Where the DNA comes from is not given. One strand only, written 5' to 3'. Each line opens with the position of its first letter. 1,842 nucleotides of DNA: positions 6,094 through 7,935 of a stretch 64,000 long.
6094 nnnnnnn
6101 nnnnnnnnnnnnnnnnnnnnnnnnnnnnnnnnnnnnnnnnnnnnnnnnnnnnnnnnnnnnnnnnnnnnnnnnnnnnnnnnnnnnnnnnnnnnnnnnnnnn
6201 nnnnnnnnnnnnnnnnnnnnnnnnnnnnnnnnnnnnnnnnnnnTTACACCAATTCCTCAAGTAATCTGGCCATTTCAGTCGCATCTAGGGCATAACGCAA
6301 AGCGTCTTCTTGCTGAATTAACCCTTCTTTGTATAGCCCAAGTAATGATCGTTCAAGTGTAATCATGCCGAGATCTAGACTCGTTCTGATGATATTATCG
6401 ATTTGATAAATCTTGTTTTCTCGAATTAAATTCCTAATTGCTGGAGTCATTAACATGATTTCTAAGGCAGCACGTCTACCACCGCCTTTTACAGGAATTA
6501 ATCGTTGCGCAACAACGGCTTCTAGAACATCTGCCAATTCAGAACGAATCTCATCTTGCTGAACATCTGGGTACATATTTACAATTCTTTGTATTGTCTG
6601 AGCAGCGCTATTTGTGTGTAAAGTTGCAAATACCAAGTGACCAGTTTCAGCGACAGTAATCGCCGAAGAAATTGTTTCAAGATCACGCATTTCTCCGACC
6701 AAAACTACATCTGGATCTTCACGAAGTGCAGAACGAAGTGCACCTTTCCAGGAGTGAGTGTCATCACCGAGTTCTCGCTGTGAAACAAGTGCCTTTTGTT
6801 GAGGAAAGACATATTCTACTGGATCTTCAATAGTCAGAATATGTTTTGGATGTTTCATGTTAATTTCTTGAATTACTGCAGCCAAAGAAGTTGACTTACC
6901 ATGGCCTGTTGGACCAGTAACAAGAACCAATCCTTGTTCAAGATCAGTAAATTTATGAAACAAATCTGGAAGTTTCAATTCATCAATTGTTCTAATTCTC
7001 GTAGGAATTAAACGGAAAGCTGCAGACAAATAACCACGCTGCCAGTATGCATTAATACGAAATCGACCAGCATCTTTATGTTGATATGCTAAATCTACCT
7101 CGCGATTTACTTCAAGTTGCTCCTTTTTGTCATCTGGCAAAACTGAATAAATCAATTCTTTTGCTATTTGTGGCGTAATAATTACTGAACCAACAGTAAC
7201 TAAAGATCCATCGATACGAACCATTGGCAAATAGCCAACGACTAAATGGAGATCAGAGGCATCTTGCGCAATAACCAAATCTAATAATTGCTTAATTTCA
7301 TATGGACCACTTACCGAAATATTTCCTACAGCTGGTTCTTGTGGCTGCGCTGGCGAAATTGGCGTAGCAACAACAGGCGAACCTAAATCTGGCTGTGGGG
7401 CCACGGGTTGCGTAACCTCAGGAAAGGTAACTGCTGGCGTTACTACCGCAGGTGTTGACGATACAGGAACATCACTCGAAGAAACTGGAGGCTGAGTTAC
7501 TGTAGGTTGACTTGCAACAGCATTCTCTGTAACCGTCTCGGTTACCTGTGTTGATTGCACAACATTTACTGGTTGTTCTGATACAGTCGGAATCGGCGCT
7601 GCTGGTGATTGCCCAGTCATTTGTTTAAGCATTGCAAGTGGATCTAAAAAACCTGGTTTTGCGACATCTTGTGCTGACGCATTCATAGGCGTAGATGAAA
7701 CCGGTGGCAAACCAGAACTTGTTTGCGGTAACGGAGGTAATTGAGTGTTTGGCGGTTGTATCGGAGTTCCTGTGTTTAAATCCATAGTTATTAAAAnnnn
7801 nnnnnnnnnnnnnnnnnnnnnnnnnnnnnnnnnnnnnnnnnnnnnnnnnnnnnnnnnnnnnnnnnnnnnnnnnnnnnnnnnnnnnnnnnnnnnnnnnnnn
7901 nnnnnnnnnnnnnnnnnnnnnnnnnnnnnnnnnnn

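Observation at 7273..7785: PilT retraction ATPase with a ~170-aa Pro/Thr/Ser/Val-rich disordered N-terminal extension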

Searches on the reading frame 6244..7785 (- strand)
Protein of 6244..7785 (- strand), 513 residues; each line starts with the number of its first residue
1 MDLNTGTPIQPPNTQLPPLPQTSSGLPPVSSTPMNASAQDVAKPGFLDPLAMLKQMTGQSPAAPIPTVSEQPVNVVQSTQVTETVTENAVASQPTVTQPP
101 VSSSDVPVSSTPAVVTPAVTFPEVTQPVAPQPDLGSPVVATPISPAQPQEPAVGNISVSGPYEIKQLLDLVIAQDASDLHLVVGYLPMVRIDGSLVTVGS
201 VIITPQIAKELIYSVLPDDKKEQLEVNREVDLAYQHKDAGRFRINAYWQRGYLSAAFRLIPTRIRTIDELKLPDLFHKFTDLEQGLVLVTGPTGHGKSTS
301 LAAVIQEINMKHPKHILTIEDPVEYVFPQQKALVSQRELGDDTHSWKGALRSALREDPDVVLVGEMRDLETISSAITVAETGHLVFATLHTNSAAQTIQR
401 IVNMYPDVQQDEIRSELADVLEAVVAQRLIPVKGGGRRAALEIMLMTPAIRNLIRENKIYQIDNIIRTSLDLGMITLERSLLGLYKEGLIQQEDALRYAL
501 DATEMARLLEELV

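Call 4: search_protein_families(library=pfam, proteins=[window:6244-7785:-], max_evalue=0.01)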
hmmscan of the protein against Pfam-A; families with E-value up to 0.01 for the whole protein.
window:6244-7785:- (513 aa): 5 families
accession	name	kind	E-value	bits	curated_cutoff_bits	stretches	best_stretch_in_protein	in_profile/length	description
PF00437.27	T2SSE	-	1.7e-45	155.7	24.9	1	274-431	132-279/370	Type II/IV secretion system protein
PF25199.1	nSTAND_NTPase5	-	0.00022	21.5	34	1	280-328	37-85/145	Novel STAND NTPase 5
PF13191.12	AAA_16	-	0.0026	18.7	32.6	1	272-376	12-124/167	AAA ATPase domain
PF13401.12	AAA_22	-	0.0046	17.7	27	1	283-324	4-44/130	AAA domain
PF05402.18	PqqD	-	0.0084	16.9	23.4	0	371-430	9-67/67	Coenzyme PQQ synthesis protein D (PqqD)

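Call 6: find_homologous_proteins(query=window:6244-7785:-, max_evalue=1e-10)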
Query window:6244-7785:- (513 aa): 8000 proteins with E <= 1e-10 among 8000 candidates; the best 120 are listed.
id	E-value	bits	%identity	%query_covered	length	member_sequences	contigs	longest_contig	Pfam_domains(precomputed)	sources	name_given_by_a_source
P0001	0.0e+0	1107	100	100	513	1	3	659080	PF00437.27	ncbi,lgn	-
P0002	7.2e-224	762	72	100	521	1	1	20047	PF00437.27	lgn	-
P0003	6.6e-220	749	67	100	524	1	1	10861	PF00437.27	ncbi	-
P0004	2.9e-217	740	71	100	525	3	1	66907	PF00437.27,PF25199.2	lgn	-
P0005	1.5e-216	738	69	100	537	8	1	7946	PF00437.27,PF25199.2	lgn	-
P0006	7.6e-216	736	65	100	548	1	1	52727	PF00437.27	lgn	-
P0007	4.7e-214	730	67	100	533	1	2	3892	PF00437.27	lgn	-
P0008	2.6e-213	727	65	100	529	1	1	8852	PF00437.27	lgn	-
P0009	1.9e-212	725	68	100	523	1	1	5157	PF00437.27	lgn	-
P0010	7.2e-212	723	67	100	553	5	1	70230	PF00437.27,PF25199.2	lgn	-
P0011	8.4e-210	716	69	100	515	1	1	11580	PF00437.27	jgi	jgi:twitching motility protein PilT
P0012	4.2e-209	714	64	100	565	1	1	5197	PF00437.27,PF25199.2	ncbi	-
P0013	5.6e-209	713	64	100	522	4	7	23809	PF00437.27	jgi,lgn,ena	-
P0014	1.9e-206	705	67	100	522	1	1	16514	PF00437.27,PF25199.2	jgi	-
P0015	3.9e-206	704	90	69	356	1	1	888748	PF00437.27,PF25199.2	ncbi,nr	ncbi:MAG: type IV pilus twitching motility protein PilT [Candidatus Dojkabacteria bacterium]|nr:MAG:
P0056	3.2e-141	490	64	68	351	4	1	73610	PF00437.27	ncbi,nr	ncbi:MAG TPA: type IV pilus twitching motility protein PilT [Candidatus Dojkabacteria bacterium]|nr:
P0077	1.3e-139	484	65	68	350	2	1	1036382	PF00437.27,PF13191.13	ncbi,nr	ncbi:MAG: type IV pilus twitching motility protein PilT [Candidatus Dojkabacteria bacterium]|nr:MAG:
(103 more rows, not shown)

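Call 7: search_protein_families(library=ncbifam, proteins=[window:6244-7785:-], max_evalue=0.001)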
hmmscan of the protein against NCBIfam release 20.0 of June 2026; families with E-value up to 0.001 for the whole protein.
window:6244-7785:- (513 aa): 18 families
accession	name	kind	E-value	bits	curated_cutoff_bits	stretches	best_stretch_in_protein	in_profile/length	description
TIGR01420.1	pilT_fam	subfamily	6.1e-134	446.6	319.1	1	164-503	2-342/343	PilT/PilU family type 4a pilus ATPase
TIGR02525.1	plasmid_TraJ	equivalog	3e-49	168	368.3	1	210-497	70-365/372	plasmid transfer ATPase TraJ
TIGR02538.1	type_IV_pilB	equivalog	9.1e-42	143.4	675.65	1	276-429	308-451/564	type IV-A pilus assembly ATPase PilB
TIGR02533.1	type_II_gspE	equivalog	3.6e-39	134.8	630.25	1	280-430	239-379/486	type II secretion system ATPase GspE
TIGR02524.1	dot_icm_DotB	equivalog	5.6e-39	134.3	463.3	1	161-468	3-323/358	Dot/Icm type IV secretion system ATPase DotB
NF007755.0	PRK10436.1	equivalog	7.3e-37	127.1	617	1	164-430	89-355/465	type II secretion system protein GspE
NF041000.1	ATPase_ComGA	equivalog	2.1e-36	125.3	300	1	274-431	118-266/267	competence type IV pilus ATPase ComGA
NF053534.1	T4PilAsmATPsTfpB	equivalog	1.6e-29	102.8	850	1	276-430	328-472/584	type IV pilus assembly ATPase TfpB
TIGR02788.1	VirB11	equivalog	8.5e-18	64.4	249.95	1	285-428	145-295/308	P-type DNA transfer ATPase VirB11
NF058587.1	archaellum_moto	equivalog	2.7e-16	59.4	550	1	287-403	278-395/527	archaellum flagellar ATPase motor FlaI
TIGR02782.1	TrbB_P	equivalog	2.1e-14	53.5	304.55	1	287-438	139-286/303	P-type conjugative transfer ATPase TrbB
NF010407.0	PRK13833.1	subfamily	9.7e-12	44.9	499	1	287-426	147-284/323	conjugal transfer protein TrbB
NF010425.0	PRK13851.1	equivalog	1.1e-10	41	461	1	286-410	164-289/344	type IV secretion system protein VirB11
NF010469.0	PRK13894.1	subfamily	1.6e-10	40.8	508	1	287-405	152-271/320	conjugal transfer ATPase TrbB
TIGR03819.1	heli_sec_ATPase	hypoth_equivalog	2.1e-10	40.3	373.15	1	287-426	181-324/340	TadA family conjugal transfer-associated ATPase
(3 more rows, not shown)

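Call 11: find_related_loci(query=window:6244-7785:-, collection=genome_contigs, flank=4000)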
Query window:6244-7785:- (513 aa) in genome_contigs; peptide patterns used: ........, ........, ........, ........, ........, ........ (x = any residue, [..] = any of these).
120 stretches matched a pattern; 32 encode a relative of the query (tblastn E <= 1e-3); 32 distinct loci.
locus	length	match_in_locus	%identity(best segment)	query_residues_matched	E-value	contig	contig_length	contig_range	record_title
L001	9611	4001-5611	70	1-513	0e+0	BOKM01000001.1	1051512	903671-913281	Patescibacteria group bacterium BroJett019 DNA, sequence1, whole genome shotgun sequence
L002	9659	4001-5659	67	1-513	0e+0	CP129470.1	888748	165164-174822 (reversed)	MAG: Candidatus Dojkabacteria bacterium isolate cMAG.26 chromosome, complete genome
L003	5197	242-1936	64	1-513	0e+0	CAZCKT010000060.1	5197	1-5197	MAG TPA_asm: uncultured Candidatus Saccharibacteria bacterium isolate SRP298887_co1_119 genome assembly, contig: NODE_20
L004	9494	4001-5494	69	1-513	0e+0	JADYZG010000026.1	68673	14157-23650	MAG: bacterium isolate SJ560 c_000001471828, whole genome shotgun sequence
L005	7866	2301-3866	64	1-513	0e+0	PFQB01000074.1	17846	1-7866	MAG: Candidatus Dojkabacteria bacterium CG_4_10_14_0_2_um_filter_Dojkabacteria_WS6_41_15 isolate CG_4_10_14_0_2_um_filte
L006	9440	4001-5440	63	52-511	0e+0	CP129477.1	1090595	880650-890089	MAG: Candidatus Dojkabacteria bacterium isolate cMAG.19 chromosome, complete genome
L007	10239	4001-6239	53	163-511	1e-121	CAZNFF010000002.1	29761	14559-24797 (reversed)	MAG TPA_asm: uncultured Candidatus Saccharibacteria bacterium isolate binchicken_co357_140 genome assembly, contig: NODE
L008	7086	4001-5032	51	157-499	3e-111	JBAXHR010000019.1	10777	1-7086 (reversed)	MAG: Candidatus Moraniibacteriota bacterium isolate ELA328 MAG328_19, whole genome shotgun sequence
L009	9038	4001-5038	49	164-509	9e-110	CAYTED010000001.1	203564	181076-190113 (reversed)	MAG TPA_asm: uncultured Bdellovibrionales bacterium isolate binchicken_co128_120 genome assembly, contig: NODE_39_length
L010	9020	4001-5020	51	163-501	1e-108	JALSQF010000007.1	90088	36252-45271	MAG: Candidatus Moraniibacteriota bacterium isolate 356-284_metabat2_scaf2bin.121 356-284_scaffold_53_c1, whole genome s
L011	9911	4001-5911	50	165-509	1e-108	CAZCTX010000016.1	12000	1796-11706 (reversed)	MAG TPA_asm: uncultured Candidatus Saccharibacteria bacterium isolate binchicken_co27_243 genome assembly, contig: NODE_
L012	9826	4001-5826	50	163-499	9e-108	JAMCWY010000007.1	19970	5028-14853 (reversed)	MAG: Patescibacteria group bacterium isolate FK_Sedi_B_Bin.466 NODE_9429_length_19970_cov_12.2548, whole genome shotgun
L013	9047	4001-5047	50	165-509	5e-107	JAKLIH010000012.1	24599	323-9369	MAG: Patescibacteria group bacterium isolate RA.bin82 RA.bin82_12, whole genome shotgun sequence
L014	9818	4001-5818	48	164-511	5e-106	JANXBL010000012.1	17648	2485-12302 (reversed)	MAG: Patescibacteria group bacterium isolate SKYB30 NODE_12_length_17648_cov_3.622617, whole genome shotgun sequence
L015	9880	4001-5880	50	165-509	1e-105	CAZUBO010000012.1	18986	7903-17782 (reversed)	MAG TPA_asm: uncultured Candidatus Saccharibacteria bacterium isolate binchicken_co115_42 genome assembly, contig: NODE_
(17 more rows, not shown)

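Call 21: predict_structure(alignment_id=A1)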
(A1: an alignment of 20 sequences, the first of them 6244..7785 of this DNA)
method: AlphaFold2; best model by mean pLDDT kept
length: 513 residues; sequences in the alignment: 20
mean_pLDDT: 58.7   pTM: 0.44
mean pLDDT of the five models: 58.7, 58.5, 55.3, 54.5, 51.8
residues with pLDDT >= 90: 17; 70-90: 128; 50-70: 179; < 50: 189
segments of 3 or more residues with pLDDT < 50: 1-10, 13-17, 19-26, 29-48, 57-63, 65-71, 73-93, 95-98, 101-106, 108-111, 113-116, 118-121, 123-126, 133-152, 291-293, 322-325, 328-330, 423-451, 459-474
pLDDT, mean of each block of 10 residues (from residue 1): 40 48 41 37 43 48 42 40 37 46 41 41 46 40 35 69 91 81 79 74 87 90 75 79 74 73 68 68 67 53 73 67 48 54 58 65 64 68 69 56 56 54 45 37 39 51 45 54 78 75 79 73
secondary structure, 60 per line:
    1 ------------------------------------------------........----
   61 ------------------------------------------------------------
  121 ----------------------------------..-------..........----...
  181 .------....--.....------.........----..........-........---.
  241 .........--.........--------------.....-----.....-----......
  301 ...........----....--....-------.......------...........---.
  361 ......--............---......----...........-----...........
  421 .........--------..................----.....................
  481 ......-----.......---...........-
elements in order: H49-56 H164-173 E178-181 E188-191 E194-198 H205-213 H218-227 E229-236 E240-249 E252-260 H275-279 E285-289 H295-311 E316-319 H322-325 E333-335 H336-339 H346-356 E360-366 H369-380 E384-389 H394-404 H410-429 H438-455 H460-486 H492-498 H502-512

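Call 28: find_encoding_contigs(protein=P0077, flank=2500, max_places=2)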
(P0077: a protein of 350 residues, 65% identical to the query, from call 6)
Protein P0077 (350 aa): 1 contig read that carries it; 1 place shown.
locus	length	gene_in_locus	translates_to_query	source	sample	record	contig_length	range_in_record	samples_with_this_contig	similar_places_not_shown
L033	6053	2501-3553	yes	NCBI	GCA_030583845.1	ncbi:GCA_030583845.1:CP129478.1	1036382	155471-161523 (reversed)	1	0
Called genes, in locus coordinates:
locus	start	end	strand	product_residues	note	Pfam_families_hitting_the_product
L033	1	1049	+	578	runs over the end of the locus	PF05157:MshEN, PF00437:T2SSE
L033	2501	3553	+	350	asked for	PF00437:T2SSE, PF13191:AAA_16 (weak)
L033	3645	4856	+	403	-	PF28597:T2SSF_N, PF00482:T2SSF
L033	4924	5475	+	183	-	PF07963:N_methyl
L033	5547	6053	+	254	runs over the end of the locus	PF06750:A24_N_bact, PF01478:Peptidase_A24 (weak)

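Call 29: find_encoding_contigs(protein=P0056, flank=2500, max_places=2)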
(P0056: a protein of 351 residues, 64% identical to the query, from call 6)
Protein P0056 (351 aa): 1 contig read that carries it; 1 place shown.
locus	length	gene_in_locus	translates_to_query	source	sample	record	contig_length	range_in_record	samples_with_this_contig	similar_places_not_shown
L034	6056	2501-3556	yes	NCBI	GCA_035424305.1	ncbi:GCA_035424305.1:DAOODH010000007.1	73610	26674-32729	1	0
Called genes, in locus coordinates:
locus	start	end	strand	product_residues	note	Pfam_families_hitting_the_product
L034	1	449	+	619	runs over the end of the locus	PF05157:MshEN, PF00437:T2SSE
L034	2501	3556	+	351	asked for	PF00437:T2SSE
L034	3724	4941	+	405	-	PF28597:T2SSF_N, PF00482:T2SSF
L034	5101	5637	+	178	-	PF07963:N_methyl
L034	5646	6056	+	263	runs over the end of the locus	PF06750:A24_N_bact, PF01478:Peptidase_A24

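Call 30: find_encoding_contigs(protein=P0001, flank=1000, max_places=3)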
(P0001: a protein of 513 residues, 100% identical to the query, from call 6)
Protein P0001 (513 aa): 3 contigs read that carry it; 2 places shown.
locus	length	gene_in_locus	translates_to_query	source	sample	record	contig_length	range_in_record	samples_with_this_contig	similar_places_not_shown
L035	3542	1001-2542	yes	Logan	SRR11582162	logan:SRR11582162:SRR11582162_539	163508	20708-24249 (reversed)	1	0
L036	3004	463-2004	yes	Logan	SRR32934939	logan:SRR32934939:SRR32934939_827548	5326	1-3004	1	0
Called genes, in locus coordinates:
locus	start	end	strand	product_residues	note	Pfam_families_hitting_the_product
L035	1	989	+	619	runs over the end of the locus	PF05157:MshEN, PF00437:T2SSE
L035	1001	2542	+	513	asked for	PF00437:T2SSE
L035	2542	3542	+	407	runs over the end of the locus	PF28597:T2SSF_N, PF00482:T2SSF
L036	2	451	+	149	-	?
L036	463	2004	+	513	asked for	PF00437:T2SSE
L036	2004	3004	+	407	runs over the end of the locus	PF28597:T2SSF_N, PF00482:T2SSF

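Call 45: search_solved_structures(query=window:6244-7785:-, max_evalue=1e-20, show_alignments=1)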
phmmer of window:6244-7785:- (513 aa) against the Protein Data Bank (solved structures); distinct sequences matched with E-value up to 1e-20: 23.
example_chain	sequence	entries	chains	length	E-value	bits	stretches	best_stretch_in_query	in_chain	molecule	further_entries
2ewv_A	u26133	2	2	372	3.7e-99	336.1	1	164-509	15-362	twitching motility protein PilT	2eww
2gsz_A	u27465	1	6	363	4.6e-99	335.8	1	165-509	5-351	twitching motility protein PilT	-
6ojx_A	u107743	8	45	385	2.8e-97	329.9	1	164-509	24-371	Twitching motility pilus retraction ATPase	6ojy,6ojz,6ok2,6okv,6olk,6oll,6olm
5zfq_A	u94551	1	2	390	1.1e-95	324.7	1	164-509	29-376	Twitching motility pilus retraction protein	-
3jvu_A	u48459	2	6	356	2.9e-95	323.3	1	163-498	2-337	Twitching mobility protein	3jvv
9n32_A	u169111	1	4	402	2.6e-80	274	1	161-507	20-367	PilU protein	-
5fl3_A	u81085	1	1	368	7.1e-80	272.5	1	160-509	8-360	PILI RETRACTION PROTEIN PILT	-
2eyu_A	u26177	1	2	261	6.5e-76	259.4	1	261-509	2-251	twitching motility protein PilT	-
10my_A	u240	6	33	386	9.6e-75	255.6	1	163-509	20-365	PilT/PilU family type 4a pilus ATPase | Twitching motility protein PilT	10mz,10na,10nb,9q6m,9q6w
6geb_A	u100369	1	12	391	4.8e-35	124.7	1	165-467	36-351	DotB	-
6olj_C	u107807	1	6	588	5.5e-30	108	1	268-405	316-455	Type IV pilus biogenesis ATPase PilB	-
5tsg_B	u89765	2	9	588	5.6e-30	108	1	268-405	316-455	Type IV pilus biogenesis ATPase PilB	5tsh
5zfr_A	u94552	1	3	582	2.2e-29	106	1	283-405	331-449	Type IV pilus biogenesis ATPase PilB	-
1p9r_A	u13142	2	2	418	3.7e-27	98.7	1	274-422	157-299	General secretion pathway protein E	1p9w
4pht_A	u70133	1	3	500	5.3e-27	98.2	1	275-420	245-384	General secretory pathway protein E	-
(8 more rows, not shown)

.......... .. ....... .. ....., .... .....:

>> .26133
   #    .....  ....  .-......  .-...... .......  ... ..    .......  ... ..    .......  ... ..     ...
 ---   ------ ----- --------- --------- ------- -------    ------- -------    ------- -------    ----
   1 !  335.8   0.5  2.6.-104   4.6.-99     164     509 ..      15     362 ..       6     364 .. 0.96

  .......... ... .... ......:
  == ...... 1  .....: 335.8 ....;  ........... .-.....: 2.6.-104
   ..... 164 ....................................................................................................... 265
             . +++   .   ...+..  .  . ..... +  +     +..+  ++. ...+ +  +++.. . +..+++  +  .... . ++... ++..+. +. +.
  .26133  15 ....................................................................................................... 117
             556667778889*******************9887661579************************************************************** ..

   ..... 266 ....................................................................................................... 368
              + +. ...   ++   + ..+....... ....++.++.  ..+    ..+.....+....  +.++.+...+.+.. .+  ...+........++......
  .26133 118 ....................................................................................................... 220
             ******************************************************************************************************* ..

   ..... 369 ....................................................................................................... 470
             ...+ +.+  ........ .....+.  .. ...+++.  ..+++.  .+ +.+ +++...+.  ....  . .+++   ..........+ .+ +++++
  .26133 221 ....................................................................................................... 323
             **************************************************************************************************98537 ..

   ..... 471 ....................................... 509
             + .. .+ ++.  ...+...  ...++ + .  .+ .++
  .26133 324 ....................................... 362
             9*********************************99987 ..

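Call 57: find_encoding_contigs(protein=P0004, flank=1500, max_places=1)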
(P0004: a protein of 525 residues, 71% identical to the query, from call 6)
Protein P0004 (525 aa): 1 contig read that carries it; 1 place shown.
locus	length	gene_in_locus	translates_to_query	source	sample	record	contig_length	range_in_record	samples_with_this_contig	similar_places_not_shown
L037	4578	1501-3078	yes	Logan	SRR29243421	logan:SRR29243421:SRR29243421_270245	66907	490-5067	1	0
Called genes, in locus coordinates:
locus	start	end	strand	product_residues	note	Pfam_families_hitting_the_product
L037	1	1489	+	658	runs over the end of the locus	?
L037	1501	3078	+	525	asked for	PF00437:T2SSE, PF25199:nSTAND_NTPase5 (faint)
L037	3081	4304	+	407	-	PF28597:T2SSF_N, PF00482:T2SSF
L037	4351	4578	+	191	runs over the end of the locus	PF07963:N_methyl (weak)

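Call 58: find_encoding_contigs(protein=P0002, flank=1500, max_places=1)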
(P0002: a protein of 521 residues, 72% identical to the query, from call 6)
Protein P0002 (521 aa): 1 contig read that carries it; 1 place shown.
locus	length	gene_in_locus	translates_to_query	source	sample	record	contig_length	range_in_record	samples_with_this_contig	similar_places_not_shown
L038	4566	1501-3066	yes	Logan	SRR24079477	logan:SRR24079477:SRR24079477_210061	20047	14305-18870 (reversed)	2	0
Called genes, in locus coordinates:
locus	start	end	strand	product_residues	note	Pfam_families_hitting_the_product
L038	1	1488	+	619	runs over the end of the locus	PF05157:MshEN (weak), PF00437:T2SSE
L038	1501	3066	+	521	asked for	PF00437:T2SSE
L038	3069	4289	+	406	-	PF28597:T2SSF_N, PF00482:T2SSF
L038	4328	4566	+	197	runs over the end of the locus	PF07963:N_methyl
